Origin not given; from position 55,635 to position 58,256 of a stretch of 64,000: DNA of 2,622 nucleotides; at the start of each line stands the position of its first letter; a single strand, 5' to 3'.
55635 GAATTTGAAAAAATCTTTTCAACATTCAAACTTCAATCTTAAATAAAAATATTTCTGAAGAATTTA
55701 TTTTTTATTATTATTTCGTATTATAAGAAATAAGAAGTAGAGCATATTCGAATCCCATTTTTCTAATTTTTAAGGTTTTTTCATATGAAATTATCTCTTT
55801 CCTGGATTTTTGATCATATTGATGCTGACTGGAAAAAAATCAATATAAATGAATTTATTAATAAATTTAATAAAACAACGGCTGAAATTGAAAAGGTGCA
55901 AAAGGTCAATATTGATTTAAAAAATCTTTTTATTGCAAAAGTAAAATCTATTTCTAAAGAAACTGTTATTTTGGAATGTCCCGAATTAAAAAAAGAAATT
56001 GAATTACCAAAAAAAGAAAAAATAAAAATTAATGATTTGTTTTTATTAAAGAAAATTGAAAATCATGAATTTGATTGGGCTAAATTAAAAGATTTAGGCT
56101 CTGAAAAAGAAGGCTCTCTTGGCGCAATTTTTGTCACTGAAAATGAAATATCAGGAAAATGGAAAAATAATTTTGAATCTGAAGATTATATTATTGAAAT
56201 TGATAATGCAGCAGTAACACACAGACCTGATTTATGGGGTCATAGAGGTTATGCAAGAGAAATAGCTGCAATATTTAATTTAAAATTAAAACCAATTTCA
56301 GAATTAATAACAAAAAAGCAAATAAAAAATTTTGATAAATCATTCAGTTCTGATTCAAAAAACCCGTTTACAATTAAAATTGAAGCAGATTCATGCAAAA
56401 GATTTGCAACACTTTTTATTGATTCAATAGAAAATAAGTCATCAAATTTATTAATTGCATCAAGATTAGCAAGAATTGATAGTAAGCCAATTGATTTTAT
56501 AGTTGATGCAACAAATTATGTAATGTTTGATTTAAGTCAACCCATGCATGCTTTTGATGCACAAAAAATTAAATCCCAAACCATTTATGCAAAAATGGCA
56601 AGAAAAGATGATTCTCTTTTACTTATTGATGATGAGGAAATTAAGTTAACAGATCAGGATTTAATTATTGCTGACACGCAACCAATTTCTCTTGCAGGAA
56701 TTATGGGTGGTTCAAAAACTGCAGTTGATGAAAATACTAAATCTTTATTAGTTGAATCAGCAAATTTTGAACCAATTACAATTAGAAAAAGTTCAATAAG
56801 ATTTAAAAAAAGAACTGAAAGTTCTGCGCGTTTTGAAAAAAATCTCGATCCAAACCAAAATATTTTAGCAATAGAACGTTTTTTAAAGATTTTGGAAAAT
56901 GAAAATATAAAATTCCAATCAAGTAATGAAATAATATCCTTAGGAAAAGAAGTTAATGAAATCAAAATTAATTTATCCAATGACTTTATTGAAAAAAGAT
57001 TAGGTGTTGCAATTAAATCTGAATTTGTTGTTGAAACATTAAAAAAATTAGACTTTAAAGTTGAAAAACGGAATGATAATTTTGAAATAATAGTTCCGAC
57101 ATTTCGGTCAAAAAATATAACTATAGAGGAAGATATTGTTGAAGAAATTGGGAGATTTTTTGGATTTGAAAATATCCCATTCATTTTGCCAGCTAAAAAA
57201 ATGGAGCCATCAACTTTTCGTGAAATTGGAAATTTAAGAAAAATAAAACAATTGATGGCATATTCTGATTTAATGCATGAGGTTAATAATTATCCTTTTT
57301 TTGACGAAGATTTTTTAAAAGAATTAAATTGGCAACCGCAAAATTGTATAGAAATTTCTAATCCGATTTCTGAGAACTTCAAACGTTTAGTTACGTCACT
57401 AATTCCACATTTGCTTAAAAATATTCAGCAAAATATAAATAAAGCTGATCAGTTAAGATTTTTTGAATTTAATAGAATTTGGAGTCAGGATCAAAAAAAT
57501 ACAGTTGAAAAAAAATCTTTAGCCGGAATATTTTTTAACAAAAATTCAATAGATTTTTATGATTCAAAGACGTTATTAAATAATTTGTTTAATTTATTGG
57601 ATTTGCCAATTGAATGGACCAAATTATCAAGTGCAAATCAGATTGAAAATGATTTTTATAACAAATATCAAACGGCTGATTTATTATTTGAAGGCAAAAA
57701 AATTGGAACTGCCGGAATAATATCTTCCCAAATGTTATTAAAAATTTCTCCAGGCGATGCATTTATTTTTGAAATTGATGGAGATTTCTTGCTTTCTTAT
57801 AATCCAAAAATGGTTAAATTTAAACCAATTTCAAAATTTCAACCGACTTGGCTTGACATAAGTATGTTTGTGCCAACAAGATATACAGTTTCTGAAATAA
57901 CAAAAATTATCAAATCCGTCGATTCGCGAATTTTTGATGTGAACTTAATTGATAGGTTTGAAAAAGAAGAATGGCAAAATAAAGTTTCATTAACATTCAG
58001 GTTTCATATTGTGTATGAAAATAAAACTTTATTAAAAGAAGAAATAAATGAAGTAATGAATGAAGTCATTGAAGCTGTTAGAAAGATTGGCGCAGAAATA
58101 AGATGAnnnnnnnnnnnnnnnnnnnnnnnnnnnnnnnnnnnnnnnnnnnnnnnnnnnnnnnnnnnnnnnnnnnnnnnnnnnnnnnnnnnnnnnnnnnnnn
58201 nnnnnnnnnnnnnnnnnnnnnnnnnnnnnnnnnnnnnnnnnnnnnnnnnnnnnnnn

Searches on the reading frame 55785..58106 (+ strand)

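Call 60: search_protein_families(library=pfam, proteins=[window:55785-58106:+], max_evalue=0.001)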
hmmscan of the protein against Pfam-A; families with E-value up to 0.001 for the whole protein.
window:55785-58106:+ (773 aa): 4 families
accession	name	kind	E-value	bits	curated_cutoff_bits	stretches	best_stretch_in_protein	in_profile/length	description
PF03483.22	B3_4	-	3.7e-50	170.4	29.3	1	204-371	2-170/174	B3/4 domain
PF17759.6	tRNA_synthFbeta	-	1.8e-29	103.2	22.4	1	464-665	1-213/214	Phenylalanyl tRNA synthetase beta chain CLM domain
PF03484.21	B5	-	1.8e-16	60.5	28.6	1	395-461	1-67/67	tRNA synthetase B5 domain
PF03147.19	FDX-ACB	-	2.8e-15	56.9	31.1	1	683-773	1-94/94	Ferredoxin-fold anticodon binding domain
